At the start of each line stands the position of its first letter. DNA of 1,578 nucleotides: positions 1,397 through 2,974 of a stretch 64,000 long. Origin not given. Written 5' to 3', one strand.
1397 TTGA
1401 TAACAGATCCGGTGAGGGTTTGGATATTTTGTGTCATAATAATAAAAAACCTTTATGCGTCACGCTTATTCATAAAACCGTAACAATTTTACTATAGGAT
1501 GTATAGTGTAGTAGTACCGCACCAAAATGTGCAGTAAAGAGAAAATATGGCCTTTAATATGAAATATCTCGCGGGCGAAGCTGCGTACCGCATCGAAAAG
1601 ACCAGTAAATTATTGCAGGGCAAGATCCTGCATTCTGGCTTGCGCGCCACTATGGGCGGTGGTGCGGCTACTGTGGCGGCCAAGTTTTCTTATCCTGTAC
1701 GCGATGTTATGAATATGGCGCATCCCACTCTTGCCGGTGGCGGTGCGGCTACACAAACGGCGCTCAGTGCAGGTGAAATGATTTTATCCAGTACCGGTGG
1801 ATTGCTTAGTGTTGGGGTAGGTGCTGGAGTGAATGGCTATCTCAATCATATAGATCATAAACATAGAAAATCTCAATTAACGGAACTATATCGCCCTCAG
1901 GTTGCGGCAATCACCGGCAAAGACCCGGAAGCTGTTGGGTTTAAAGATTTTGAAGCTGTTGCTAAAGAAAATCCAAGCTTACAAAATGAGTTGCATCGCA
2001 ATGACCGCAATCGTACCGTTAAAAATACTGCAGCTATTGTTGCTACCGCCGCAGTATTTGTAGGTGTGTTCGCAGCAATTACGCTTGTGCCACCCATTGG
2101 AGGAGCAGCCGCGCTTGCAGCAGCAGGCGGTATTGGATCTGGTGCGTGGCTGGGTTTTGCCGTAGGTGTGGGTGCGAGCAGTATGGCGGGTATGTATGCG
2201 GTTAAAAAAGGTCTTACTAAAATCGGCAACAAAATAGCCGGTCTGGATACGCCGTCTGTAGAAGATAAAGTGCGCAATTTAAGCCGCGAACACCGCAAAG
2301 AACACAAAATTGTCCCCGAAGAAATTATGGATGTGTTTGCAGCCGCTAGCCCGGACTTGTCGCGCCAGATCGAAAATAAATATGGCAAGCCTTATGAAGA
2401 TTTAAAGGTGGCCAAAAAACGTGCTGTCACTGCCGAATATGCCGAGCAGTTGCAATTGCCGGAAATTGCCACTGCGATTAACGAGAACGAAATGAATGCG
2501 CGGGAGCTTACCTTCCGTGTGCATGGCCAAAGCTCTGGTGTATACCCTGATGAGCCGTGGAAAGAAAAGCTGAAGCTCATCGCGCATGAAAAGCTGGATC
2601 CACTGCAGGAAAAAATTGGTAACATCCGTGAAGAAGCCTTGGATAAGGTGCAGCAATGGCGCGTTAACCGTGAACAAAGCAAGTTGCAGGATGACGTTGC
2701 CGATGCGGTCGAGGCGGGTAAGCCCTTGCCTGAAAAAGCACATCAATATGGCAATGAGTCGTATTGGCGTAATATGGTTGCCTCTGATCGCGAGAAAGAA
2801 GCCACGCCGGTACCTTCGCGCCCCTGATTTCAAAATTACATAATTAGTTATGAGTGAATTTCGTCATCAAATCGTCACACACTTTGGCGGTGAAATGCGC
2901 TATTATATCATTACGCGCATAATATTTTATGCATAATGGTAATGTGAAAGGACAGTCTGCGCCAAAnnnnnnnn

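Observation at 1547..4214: Tandem pair of diverged paralogous Gly/Ala-rich membrane proteins of unknown family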

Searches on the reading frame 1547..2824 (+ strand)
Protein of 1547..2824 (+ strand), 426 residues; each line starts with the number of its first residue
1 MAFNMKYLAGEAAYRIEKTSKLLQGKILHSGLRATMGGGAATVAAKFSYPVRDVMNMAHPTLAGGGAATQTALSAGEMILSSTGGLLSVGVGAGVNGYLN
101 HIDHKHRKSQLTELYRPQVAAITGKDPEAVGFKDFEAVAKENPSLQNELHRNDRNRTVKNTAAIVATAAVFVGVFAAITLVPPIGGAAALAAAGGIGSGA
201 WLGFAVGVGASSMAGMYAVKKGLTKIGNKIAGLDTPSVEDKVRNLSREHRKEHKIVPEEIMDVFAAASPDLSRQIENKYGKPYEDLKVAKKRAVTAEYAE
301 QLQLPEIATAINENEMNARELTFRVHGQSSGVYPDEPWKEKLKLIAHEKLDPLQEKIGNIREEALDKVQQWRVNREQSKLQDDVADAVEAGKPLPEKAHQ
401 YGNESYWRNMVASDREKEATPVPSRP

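Call 4: search_protein_families(library=pfam, proteins=[window:1547-2824:+], max_evalue=1)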
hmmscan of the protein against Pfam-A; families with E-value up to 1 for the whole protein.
window:1547-2824:+ (426 aa): 2 families
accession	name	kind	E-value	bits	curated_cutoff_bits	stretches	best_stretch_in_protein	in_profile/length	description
PF05055.17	DUF677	-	0.0064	15.9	29.1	1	136-248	160-272/336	Protein of unknown function (DUF677)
PF05235.19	CHAD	-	0.081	13.3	25.6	1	345-396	91-139/228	CHAD domain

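Call 5: search_protein_families(library=ncbifam, proteins=[window:1547-2824:+], max_evalue=1)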
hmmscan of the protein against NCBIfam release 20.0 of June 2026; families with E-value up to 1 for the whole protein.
window:1547-2824:+ (426 aa): 3 families
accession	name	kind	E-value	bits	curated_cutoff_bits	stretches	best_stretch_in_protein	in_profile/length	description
TIGR02720.1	pyruv_oxi_spxB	equivalog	0.0092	14.4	637.85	1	26-58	399-432/575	pyruvate oxidase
NF053879.1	RNAPolSigSigVBac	equivalog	0.038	13.7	190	1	250-316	74-138/160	RNA polymerase sigma factor SigV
NF049871.2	cytotoxin_MakA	exception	0.44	9.4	320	1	154-207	179-233/354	alpha-pore-forming cytotoxin MakA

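Call 6: find_homologous_proteins(query=window:1547-2824:+)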
Query window:1547-2824:+ (426 aa): 16 proteins with E <= 0.001 among 8000 candidates.
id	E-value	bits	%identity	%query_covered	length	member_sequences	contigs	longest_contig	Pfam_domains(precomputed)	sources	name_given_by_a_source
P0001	1.1e-277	939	100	100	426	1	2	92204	-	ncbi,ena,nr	ncbi:MAG: hypothetical protein MK052_00620 [Alphaproteobacteria bacterium]|nr:hypothetical protein [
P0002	4.7e-169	581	60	100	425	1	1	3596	-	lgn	-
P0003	1.2e-150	520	56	98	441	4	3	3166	-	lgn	-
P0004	7.5e-148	511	55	97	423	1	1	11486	-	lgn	-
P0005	5.3e-146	505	55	98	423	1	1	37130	-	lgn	-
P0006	5.6e-146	505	54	98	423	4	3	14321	-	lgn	-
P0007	6.7e-144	498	54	100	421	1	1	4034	-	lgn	-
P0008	3.2e-143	496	54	98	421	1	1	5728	-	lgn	-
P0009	1.6e-141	490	53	100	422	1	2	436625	-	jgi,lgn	jgi:phosphoribosylcarboxyaminoimidazole (NCAIR) mutase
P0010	6.3e-133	462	53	97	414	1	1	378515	-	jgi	jgi:hypothetical protein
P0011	6.7e-131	455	52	100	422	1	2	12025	-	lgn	-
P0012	2.1e-111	391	48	96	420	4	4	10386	-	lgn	-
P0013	5.7e-93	330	41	98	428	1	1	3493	-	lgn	-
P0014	4.5e-88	314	43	97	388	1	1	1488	-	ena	-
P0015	1.7e-67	247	42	68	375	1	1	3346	-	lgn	-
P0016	1.5e-41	161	33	72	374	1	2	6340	-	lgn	-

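Call 7: search_solved_structures(query=window:1547-2824:+, max_evalue=1)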
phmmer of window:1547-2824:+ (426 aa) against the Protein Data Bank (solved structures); distinct sequences matched with E-value up to 1: 7.
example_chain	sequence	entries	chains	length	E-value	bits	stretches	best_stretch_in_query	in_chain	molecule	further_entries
7nmq_A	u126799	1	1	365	0.067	15.7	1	143-262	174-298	Hemolysin BL lytic component L1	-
4ib2_A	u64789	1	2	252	0.089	15.3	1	71-129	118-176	Putative Lipoprotein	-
1vq2_A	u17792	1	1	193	0.093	15.2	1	79-194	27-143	DEOXYCYTIDYLATE DEAMINASE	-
9g2t_B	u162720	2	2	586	0.54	12.7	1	158-248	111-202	Mycobactin import ATP-binding/permease protein IrtB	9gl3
6tej_B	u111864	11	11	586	0.59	12.6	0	158-248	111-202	Drug ABC transporter ATP-binding protein | Mycobactin import ATP-binding/permease protein IrtB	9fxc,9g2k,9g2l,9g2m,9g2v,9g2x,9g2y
9fw3_B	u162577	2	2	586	0.59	12.6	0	158-248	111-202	Mycobactin import ATP-binding/permease protein IrtB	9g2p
9g2s_B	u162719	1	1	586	0.59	12.6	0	158-248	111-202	Mycobactin import ATP-binding/permease protein IrtB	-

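Call 13: search_solved_structures(query=A1, max_evalue=10, show_alignments=2)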
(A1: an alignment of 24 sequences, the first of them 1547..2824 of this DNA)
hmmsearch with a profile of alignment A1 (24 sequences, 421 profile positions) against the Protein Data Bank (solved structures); distinct sequences matched with E-value up to 10: 7.
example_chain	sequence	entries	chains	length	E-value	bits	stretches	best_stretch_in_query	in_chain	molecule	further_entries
3km9_X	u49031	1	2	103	0.11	14.4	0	292-326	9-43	Staphylococcal enterotoxin-like toxin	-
7p47_B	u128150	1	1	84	0.61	12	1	340-389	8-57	Structural maintenance of chromosomes protein 5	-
5jgh_A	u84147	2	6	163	0.72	11.8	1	249-363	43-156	ARS-binding factor 2, mitochondrial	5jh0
8gjg_A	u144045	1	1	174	2.3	10.1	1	331-392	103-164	gluc_A04_0005 Binder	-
5f5p_C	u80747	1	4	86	2.5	10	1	335-389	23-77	Rho-associated protein kinase 1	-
8fl0_NZ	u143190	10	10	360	3.8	9.4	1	336-415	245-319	Coiled-coil domain-containing protein 86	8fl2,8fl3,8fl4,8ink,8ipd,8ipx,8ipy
5hyu_A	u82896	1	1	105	4.4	9.2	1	331-413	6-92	M protein, serotype 2.1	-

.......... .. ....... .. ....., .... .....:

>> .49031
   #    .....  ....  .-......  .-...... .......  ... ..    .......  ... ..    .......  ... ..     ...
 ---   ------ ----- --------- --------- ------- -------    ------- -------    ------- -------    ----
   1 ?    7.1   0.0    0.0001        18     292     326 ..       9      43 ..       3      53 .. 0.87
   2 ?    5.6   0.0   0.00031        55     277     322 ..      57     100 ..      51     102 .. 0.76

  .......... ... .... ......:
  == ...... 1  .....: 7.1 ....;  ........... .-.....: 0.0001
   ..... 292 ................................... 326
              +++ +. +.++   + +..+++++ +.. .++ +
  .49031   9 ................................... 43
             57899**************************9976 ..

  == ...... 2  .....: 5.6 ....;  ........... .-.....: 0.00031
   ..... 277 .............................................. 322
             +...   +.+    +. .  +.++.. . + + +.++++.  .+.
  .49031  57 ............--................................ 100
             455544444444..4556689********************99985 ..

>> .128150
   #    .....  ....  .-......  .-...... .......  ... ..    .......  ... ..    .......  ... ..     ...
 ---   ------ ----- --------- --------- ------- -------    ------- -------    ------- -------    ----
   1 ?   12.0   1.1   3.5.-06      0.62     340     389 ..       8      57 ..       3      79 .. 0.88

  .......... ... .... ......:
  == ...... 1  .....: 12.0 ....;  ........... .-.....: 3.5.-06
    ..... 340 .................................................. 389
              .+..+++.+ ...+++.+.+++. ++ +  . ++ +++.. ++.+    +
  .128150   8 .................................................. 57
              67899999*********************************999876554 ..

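Call 17: find_encoding_contigs(protein=P0009, flank=6000, max_places=2)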
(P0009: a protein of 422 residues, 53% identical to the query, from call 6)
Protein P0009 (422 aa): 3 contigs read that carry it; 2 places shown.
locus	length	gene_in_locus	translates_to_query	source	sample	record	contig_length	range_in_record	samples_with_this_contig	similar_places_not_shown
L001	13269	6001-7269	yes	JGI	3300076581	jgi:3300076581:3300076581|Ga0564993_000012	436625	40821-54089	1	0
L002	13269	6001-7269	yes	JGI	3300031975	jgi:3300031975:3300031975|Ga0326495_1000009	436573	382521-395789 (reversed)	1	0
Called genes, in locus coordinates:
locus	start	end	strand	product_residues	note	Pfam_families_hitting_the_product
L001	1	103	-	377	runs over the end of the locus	PF00437:T2SSE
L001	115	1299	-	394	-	PF00437:T2SSE, PF13401:AAA_22 (weak)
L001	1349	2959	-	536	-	PF07719:TPR_2 (faint), PF13432:TPR_16 (faint), PF00515:TPR_1 (faint), PF13174:TPR_6 (faint), PF13181:TPR_8 (faint), PF13414:TPR_11 (faint), PF13428:TPR_14 (faint), PF14559:TPR_19 (weak), +3 more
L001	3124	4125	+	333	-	PF01551:Peptidase_M23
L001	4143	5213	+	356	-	PF01180:DHO_dh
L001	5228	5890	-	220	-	PF02230:Abhydrolase_2, PF00561:Abhydrolase_1 (weak), PF01738:DLH, PF00326:Peptidase_S9 (faint)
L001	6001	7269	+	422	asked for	-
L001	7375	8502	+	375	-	-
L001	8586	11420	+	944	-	PF02739:5_3_exonuc_N, PF22619:DNA_polI_exo1 (faint), PF01367:5_3_exonuc, PF01612:DNA_pol_A_exo1, PF00476:DNA_pol_A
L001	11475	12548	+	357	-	-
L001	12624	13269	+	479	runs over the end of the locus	PF03060:NMO (weak)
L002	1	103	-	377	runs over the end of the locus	PF00437:T2SSE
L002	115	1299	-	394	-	PF00437:T2SSE, PF13401:AAA_22 (weak)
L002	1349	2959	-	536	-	PF07719:TPR_2 (faint), PF13432:TPR_16 (faint), PF00515:TPR_1 (faint), PF13174:TPR_6 (faint), PF13181:TPR_8 (faint), PF13414:TPR_11 (faint), PF13428:TPR_14 (faint), PF14559:TPR_19 (weak), +3 more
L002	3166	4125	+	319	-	PF01551:Peptidase_M23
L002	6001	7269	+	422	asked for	-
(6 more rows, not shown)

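Call 18: find_encoding_contigs(protein=P0005, flank=6000, max_places=2)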
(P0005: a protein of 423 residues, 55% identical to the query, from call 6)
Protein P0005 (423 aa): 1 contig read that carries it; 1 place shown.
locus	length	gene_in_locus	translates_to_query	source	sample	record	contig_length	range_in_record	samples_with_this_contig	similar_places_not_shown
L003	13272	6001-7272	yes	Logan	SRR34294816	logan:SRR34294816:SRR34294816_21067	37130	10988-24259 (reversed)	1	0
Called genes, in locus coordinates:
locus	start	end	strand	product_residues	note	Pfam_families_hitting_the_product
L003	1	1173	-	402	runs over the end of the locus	PF00437:T2SSE, PF13401:AAA_22 (weak)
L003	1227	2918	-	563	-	PF13432:TPR_16 (faint), PF00515:TPR_1 (faint), PF07719:TPR_2 (faint), PF12895:ANAPC3 (faint), PF13174:TPR_6 (faint), PF13181:TPR_8 (faint), PF13424:TPR_12 (faint), PF14559:TPR_19 (weak), +4 more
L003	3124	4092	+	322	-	PF01551:Peptidase_M23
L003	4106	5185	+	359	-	PF01180:DHO_dh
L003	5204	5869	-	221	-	PF02230:Abhydrolase_2, PF12146:Hydrolase_4 (faint), PF00561:Abhydrolase_1 (weak), PF01738:DLH (weak)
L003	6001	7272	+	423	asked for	-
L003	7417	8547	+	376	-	-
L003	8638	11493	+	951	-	PF02739:5_3_exonuc_N, PF01367:5_3_exonuc, PF01612:DNA_pol_A_exo1, PF00476:DNA_pol_A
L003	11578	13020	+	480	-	PF03060:NMO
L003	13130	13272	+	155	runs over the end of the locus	PF01475:FUR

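Call 19: find_related_loci(query=A1, collection=genome_contigs, flank=6000)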
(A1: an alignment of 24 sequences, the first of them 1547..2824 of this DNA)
Query A1 (426 aa) in genome_contigs; peptide patterns used: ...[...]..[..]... (x = any residue, [..] = any of these).
4 stretches matched a pattern, but none encodes a relative of the query by tblastn (E <= 1e-3).

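Call 20: predict_structure(alignment_id=A1)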
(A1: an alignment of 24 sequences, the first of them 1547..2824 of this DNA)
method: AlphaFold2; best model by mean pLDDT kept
length: 426 residues; sequences in the alignment: 24
mean_pLDDT: 70.7   pTM: 0.57
mean pLDDT of the five models: 70.7, 68.0, 65.4, 64.2, 62.1
residues with pLDDT >= 90: 113; 70-90: 106; 50-70: 132; < 50: 75
segments of 3 or more residues with pLDDT < 50: 35-41, 43-84, 336-341, 356-358, 423-426
pLDDT, mean of each block of 10 residues (from residue 1): 62 73 61 50 47 39 27 32 52 75 89 90 88 93 94 90 79 72 63 58 65 74 86 90 91 93 95 95 95 94 93 89 88 55 51 49 54 61 62 55 55 63 43
secondary structure, 60 per line:
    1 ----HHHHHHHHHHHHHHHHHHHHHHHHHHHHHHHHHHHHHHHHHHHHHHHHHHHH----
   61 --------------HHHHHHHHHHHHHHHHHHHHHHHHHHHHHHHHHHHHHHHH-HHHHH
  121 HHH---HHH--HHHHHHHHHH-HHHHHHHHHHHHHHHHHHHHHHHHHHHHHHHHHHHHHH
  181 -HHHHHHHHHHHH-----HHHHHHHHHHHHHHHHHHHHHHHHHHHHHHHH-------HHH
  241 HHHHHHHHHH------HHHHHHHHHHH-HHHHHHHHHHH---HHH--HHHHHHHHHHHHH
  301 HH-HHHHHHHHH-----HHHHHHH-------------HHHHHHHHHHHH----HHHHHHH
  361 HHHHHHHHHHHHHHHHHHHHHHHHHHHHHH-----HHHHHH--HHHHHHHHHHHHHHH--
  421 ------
elements in order: H5-56 H75-114 H116-123 H132-141 H143-180 H182-193 H199-230 H238-250 H257-267 H269-279 H288-302 H304-312 H318-324 H338-349 H354-390 H396-401 H404-418

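Call 22: search_protein_representatives(alignment_id=A1)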
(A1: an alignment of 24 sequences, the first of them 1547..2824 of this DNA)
Query: 24 sequences, 421 profile positions. Proteins with E-value up to 0.001 (for the whole library): 510; up to 1e-10: 415; up to 1e-30: 220. The best 150 are listed.
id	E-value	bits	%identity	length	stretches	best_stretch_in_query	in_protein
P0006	5.3e-199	677.7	-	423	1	1-421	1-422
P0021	1.7e-144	498.1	-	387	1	20-416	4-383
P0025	8.1e-138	476.2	-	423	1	4-414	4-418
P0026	3.0e-137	474.3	-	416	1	4-418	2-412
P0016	9.7e-112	390.2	-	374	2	74-421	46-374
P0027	6.7e-109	380.9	-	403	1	1-416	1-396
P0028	2.1e-103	362.8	-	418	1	4-412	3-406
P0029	3.2e-103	362.2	-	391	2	77-415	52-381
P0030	2.9e-100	352.4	-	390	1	24-411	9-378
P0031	1.4e-82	294.1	-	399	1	1-373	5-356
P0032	2.1e-78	280.4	-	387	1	1-414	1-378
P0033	8.2e-77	275.2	-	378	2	78-363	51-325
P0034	3.1e-76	273.3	-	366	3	207-415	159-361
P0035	5.0e-76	272.6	-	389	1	54-414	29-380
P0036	1.8e-73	264.2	-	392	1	32-377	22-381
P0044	1.4e-61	225.0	-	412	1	68-403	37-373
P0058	9.2e-52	192.7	-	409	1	40-362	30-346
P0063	7.1e-51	189.7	-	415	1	70-337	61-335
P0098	2.2e-45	171.7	-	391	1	38-413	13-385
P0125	6.8e-43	163.4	-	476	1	75-410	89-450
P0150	9.6e-41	156.4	-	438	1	73-356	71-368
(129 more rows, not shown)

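Call 25: fold_search(model_id=the predicted structure, library=pdb)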
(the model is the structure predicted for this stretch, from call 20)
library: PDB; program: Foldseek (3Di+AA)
matches with E <= 10: 180; with E <= 0.001: 0
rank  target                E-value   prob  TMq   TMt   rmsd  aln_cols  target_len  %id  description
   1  9rcv_E                5.3e-01  0.18  0.17  0.12  30.3       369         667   13  Structure of the Human Peptide-Loading Complex Arrested by HCMV US6 (released 2025-12-03)
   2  6a6m                  5.8e-01  0.20  0.19  0.15  30.6       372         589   12  Crystal structure of an outward-open nucleotide-bound state of the eukaryotic ABC multidrug transporter CmABCB1 (released 2019-02-20)
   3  9g2t_B                7.6e-01  0.15  0.17  0.14  18.6       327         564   16  Cryo-EM structure of IrtAB 2xEQ, A256R_IrtB mutant in LMNG (released 2024-12-18)
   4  7bcw_A                9.1e-01  0.15  0.19  0.15  29.7       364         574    8  Structure of MsbA in Salipro with ADP vanadate (released 2022-01-12)
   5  4mrn_A                9.1e-01  0.11  0.16  0.13  32.4       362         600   13  Structure of a bacterial Atm1-family ABC transporter (released 2014-03-19)
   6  9g2x_B                9.1e-01  0.09  0.14  0.11  32.6       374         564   12  Cryo-EM structure of IrtAB in outward-occluded state in presence of mycobactin under turnover conditions in LMNG (released 2024-12-18)
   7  7zdt_C                9.1e-01  0.09  0.17  0.14  31.3       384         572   11  Occ(apo/return) conformation of CydDC mutant (E500Q.C) in ATP(CydC) bound state (Dataset-18) (released 2023-04-19)
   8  6rah_B                1.0e+00  0.13  0.19  0.15  29.8       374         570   14  Heterodimeric ABC exporter TmrAB in ATP-bound outward-facing open conformation (released 2019-07-31)
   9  9y6s_7K               1.0e+00  0.13  0.18  0.07  75.2       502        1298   12  96-nm repeat of the Leishmania tarentolae doublet microtubule (released 2025-12-17)
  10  7zdc_D                1.2e+00  0.09  0.16  0.13  28.9       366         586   13  IF(heme/confined) conformation of CydDC in ADP(CydD) bound state (Dataset-3) (released 2023-04-19)
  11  7n6g_3V               1.3e+00  0.10  0.14  0.15  53.8       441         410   11  C1 of central pair (released 2022-05-18)
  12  6rai_A                1.4e+00  0.08  0.17  0.14  26.1       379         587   13  Heterodimeric ABC exporter TmrAB in ATP-bound outward-facing occluded conformation (released 2019-07-31)
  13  9g2s_B                1.4e+00  0.05  0.12  0.09  30.8       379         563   12  Cryo-EM structure of IrtAB 2xEQ, Q249R_IrtB mutant in LMNG (released 2024-12-18)
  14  7zda_C                1.4e+00  0.08  0.17  0.14  31.1       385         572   12  IF(apo/asym) conformation of CydDC in ADP+Pi(CydC)/ATP(CydD) bound state (Dataset-2) (released 2023-04-19)
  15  9o94_B                1.5e+00  0.14  0.22  0.18  28.9       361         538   13  Transporter associated with antigen processing (TAP) EQ mutant bound to the viral protein bUL49.5 in the outward-facin (released 2025-09-10)
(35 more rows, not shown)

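Call 27: find_homologous_proteins(query=A2, max_evalue=0.00001)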
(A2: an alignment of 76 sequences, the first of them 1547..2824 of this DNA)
Query A2 (76 sequences) (426 aa, profile of the alignment): 18 proteins with E <= 0.00001 among 8000 candidates.
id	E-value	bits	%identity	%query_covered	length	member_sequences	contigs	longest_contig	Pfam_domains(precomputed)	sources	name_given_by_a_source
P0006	1.2e-121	425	54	98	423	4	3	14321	-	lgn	-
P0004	2.8e-121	423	55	97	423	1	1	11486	-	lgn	-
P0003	1.0e-118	415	56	98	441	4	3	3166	-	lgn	-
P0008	5.4e-117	409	54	98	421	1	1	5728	-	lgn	-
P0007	7.4e-117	409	54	100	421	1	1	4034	-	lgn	-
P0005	8.7e-116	405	55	98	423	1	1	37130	-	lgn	-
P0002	1.5e-115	405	60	100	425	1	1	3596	-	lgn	-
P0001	1.2e-114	402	100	100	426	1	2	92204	-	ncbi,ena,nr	ncbi:MAG: hypothetical protein MK052_00620 [Alphaproteobacteria bacterium]|nr:hypothetical protein [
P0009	1.9e-113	398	53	100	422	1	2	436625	-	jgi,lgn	jgi:phosphoribosylcarboxyaminoimidazole (NCAIR) mutase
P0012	8.7e-113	395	48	96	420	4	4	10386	-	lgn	-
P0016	2.0e-110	388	33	72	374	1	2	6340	-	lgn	-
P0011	3.3e-110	387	52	100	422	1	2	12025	-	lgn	-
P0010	6.0e-106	373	53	97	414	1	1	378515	-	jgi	jgi:hypothetical protein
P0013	1.3e-101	359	41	98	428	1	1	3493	-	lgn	-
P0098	1.7e-96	342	23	59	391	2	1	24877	-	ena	-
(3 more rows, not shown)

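Call 28: search_protein_families(library=pfam, alignment_id=A2, max_evalue=0.01)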
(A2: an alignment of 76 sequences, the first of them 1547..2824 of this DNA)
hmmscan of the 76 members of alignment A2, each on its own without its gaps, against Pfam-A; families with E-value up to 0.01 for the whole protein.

A. member 1, window:1547-2824:+ (426 aa): 1 family
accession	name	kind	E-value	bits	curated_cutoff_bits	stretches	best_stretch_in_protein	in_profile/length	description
PF05055.17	DUF677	-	0.0064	15.9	29.1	0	136-248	160-272/336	Protein of unknown function (DUF677)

B. families by the number of members that match (of 76 scanned): 16 families
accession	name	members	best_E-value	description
PF11239.13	DUF3040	2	0.0001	Protein of unknown function (DUF3040)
PF07332.16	Phage_holin_3_6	2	0.0062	Putative Actinobacterial Holin-X, holin superfamily III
PF13618.11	Gluconate_2-dh3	2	0.0068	Gluconate 2-dehydrogenase subunit 3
PF00670.27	AdoHcyase_NAD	1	0.0021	S-adenosyl-L-homocysteine hydrolase, NAD binding domain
PF02659.21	Mntp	1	0.0024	Putative manganese efflux pump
PF19297.4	QcrA_N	1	0.0024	QcrA subunit N-terminal region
PF00487.30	FA_desaturase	1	0.0042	Fatty acid desaturase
PF02764.19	Diphtheria_T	1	0.0042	Diphtheria toxin, T domain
PF02617.22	ClpS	1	0.0054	ATP-dependent Clp protease adaptor protein ClpS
PF04888.17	SseC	1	0.0056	Secretion system effector C (SseC) like family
PF05055.17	DUF677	1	0.0064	Protein of unknown function (DUF677)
PF00957.27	Synaptobrevin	1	0.0065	Synaptobrevin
PF19762.4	DUF6249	1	0.0071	Domain of unknown function (DUF6249)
PF15033.11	Kinocilin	1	0.0076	Kinocilin protein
PF00731.26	AIRC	1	0.0078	AIR carboxylase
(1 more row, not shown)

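Call 30: find_encoding_contigs(protein=P0098, flank=6000, max_places=2)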
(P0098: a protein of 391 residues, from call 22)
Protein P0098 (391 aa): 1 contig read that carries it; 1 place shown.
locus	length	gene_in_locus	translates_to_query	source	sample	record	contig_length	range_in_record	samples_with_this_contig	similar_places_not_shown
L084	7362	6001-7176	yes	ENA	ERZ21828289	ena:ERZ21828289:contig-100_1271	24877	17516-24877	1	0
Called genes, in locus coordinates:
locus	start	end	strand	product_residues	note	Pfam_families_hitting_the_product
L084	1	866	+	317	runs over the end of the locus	PF00528:BPD_transp_1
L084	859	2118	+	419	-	PF11812:DUF3333, PF00528:BPD_transp_1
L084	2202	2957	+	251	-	PF02463:SMC_N, PF00005:ABC_tran, PF13304:AAA_21 (weak)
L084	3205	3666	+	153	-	PF00572:Ribosomal_L13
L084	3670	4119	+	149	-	PF00380:Ribosomal_S9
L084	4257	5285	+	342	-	PF01118:Semialdhyde_dh, PF02774:Semialdhyde_dhC, PF22698:Semialdhyde_dhC_1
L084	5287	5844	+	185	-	PF00132:Hexapep (weak), PF25084:LbH_EIF2B (weak), PF14602:Hexapep_2 (faint)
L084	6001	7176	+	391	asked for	-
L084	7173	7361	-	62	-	?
